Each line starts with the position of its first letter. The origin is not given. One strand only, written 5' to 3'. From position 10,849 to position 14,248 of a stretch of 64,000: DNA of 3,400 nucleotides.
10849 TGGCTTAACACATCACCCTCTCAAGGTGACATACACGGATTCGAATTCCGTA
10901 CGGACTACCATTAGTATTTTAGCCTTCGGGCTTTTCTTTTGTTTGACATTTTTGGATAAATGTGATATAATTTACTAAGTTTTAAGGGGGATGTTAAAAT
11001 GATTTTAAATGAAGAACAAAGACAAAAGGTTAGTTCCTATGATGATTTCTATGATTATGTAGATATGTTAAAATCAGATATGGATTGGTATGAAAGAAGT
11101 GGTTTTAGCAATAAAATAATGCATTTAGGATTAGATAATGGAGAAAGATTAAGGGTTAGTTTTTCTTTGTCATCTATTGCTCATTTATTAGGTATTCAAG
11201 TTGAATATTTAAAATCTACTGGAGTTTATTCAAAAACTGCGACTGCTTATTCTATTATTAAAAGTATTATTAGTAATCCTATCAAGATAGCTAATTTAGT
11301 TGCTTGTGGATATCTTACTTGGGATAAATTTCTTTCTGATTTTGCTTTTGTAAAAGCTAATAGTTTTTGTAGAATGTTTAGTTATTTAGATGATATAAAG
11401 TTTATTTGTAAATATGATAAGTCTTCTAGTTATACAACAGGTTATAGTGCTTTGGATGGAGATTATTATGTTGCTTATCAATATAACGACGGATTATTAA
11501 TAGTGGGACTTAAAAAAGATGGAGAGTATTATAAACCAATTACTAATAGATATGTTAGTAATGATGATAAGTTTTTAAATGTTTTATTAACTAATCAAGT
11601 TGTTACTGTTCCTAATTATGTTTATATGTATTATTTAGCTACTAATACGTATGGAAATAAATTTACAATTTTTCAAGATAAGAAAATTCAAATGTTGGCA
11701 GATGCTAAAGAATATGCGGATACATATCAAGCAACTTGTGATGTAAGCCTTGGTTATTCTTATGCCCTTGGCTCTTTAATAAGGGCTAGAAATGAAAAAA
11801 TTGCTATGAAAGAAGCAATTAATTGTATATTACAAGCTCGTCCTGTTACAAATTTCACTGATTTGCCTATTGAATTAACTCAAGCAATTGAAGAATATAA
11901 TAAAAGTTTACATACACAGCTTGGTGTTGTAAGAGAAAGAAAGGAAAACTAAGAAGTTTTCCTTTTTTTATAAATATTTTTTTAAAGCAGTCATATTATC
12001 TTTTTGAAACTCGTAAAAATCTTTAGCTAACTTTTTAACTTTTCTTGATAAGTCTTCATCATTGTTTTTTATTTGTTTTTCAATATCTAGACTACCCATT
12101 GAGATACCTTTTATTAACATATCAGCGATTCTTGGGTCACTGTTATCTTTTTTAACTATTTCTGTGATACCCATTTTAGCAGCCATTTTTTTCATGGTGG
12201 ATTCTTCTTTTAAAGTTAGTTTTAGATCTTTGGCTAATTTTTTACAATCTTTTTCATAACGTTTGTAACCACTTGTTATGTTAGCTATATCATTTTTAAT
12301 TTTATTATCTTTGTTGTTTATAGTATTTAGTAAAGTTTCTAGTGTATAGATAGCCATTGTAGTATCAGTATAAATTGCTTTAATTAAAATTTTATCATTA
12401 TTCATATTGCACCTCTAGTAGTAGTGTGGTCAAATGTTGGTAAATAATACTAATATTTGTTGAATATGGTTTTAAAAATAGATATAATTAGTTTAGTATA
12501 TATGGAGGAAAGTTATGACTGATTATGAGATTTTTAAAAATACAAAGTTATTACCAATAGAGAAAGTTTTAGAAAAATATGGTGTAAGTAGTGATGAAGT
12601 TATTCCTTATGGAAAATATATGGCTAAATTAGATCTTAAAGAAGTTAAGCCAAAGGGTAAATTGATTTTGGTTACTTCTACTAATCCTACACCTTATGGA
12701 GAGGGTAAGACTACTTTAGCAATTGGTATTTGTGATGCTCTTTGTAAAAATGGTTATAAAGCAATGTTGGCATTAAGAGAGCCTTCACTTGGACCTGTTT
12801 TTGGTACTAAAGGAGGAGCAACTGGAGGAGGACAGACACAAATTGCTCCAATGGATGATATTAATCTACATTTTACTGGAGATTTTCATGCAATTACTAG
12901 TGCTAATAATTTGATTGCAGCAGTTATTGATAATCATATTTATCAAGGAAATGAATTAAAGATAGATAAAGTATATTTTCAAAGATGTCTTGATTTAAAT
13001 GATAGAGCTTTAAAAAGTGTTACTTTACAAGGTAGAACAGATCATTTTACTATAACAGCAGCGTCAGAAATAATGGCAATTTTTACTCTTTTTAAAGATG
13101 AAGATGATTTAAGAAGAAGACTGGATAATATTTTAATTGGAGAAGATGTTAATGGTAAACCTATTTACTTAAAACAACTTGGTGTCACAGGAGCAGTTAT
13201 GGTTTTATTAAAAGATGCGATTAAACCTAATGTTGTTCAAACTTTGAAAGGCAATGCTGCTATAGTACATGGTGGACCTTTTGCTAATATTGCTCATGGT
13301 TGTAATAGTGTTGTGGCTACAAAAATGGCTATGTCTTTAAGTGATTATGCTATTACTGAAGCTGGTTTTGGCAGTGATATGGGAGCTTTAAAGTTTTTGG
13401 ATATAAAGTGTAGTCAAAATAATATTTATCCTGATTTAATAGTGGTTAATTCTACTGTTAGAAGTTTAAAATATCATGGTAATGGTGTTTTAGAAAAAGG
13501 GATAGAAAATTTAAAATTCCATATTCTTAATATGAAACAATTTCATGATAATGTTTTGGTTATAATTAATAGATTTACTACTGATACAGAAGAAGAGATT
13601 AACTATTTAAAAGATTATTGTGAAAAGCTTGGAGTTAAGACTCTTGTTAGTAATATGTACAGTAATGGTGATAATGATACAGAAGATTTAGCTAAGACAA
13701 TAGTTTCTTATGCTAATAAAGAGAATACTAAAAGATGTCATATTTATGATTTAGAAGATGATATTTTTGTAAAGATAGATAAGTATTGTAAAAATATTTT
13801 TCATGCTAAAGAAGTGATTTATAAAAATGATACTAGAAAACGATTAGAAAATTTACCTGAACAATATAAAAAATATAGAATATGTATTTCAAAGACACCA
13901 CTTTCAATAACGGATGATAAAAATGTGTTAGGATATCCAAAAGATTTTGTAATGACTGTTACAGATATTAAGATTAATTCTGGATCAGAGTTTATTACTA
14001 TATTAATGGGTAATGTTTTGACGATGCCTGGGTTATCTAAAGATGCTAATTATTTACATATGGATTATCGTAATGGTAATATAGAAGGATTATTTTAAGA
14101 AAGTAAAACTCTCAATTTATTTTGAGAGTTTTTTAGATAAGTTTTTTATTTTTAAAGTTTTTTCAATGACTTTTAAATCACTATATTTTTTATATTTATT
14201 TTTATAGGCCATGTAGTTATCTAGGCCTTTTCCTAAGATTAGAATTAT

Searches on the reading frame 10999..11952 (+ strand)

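Call 69: search_protein_families(library=pfam, proteins=[window:10999-11952:+], max_evalue=0.001)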
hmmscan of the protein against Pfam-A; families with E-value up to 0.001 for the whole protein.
window:10999-11952:+ (317 aa): 1 family
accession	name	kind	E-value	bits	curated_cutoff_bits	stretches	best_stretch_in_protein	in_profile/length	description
PF18813.6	PBECR4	-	0.00013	22.9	27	1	46-191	26-150/188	phage-Barnase-EndoU-ColicinE5/D-RelE like nuclease4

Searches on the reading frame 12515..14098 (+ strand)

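Call 83: search_protein_families(library=pfam, proteins=[window:12515-14098:+], max_evalue=0.00001)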
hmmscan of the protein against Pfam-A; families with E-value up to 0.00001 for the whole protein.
window:12515-14098:+ (527 aa): 1 family
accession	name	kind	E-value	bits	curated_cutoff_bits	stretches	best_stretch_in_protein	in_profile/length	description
PF01268.25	FTHFS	-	2.2e-200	667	27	1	2-527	2-556/556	Formate--tetrahydrofolate ligase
